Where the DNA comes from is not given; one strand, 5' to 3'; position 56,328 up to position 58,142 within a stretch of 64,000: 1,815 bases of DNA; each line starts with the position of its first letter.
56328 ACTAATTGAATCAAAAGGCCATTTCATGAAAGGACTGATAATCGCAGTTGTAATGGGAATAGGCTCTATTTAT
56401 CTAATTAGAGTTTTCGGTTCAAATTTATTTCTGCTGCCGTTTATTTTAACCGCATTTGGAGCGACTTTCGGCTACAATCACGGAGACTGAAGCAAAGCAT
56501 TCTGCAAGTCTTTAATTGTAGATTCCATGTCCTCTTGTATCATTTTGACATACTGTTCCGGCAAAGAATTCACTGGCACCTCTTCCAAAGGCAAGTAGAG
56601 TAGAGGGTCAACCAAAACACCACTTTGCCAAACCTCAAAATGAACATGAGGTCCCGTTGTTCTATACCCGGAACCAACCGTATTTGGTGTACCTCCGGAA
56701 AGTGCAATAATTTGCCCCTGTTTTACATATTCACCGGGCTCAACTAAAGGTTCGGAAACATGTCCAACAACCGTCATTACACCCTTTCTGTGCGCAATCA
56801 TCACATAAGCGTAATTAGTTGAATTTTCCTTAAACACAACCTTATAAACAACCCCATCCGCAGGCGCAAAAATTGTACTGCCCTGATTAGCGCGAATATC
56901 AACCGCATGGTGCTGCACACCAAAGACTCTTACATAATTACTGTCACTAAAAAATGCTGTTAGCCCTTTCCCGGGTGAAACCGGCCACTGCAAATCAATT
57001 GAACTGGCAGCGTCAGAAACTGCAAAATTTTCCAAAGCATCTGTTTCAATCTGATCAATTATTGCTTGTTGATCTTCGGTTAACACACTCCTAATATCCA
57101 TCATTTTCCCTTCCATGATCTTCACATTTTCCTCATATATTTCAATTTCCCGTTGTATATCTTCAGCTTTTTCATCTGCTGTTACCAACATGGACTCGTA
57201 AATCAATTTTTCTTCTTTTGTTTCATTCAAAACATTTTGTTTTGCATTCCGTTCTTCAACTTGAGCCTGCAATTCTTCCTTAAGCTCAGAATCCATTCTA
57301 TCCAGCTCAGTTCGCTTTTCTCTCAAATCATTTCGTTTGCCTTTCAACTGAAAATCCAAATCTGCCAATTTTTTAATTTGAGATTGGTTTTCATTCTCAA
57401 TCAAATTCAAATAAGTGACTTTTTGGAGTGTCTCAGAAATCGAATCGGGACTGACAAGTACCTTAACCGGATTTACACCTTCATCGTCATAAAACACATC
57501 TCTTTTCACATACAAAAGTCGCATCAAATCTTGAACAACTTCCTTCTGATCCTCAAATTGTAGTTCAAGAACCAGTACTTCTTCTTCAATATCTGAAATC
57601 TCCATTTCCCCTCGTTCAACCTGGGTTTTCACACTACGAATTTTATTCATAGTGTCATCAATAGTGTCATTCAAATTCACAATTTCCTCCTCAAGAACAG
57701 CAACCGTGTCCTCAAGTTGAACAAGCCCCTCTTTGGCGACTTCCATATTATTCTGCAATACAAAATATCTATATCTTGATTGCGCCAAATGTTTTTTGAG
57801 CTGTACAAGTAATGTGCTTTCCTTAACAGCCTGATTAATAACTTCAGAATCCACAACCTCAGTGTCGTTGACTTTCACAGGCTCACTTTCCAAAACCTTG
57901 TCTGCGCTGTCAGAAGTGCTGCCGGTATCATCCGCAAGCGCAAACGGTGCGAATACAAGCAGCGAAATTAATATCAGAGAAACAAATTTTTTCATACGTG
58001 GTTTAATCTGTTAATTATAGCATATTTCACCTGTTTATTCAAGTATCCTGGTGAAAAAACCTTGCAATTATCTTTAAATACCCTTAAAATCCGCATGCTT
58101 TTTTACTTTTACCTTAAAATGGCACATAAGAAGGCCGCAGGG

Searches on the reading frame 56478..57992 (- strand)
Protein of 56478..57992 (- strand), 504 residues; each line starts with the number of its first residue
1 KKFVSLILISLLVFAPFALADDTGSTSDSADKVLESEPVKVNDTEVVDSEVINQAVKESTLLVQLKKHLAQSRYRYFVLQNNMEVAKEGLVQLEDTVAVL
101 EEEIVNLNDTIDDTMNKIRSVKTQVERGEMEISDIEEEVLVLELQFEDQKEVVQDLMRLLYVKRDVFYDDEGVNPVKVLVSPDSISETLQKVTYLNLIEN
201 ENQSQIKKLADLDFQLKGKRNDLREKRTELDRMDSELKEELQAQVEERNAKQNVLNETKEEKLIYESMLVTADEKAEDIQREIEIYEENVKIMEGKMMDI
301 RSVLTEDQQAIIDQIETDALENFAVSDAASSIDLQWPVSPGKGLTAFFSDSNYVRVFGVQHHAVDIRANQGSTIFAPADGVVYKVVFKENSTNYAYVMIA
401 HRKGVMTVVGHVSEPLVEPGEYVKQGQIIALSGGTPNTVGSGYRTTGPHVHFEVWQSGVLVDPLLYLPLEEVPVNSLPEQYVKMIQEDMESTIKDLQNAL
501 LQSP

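Call 18: search_protein_families(library=pfam, proteins=[window:56478-57992:-], max_evalue=0.0001)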
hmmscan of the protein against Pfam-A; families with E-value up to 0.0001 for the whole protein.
window:56478-57992:- (504 aa): 1 family
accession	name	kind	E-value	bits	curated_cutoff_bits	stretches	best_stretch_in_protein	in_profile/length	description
PF01551.29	Peptidase_M23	-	6.1e-22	78.1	28.7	1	360-463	2-96/96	Peptidase family M23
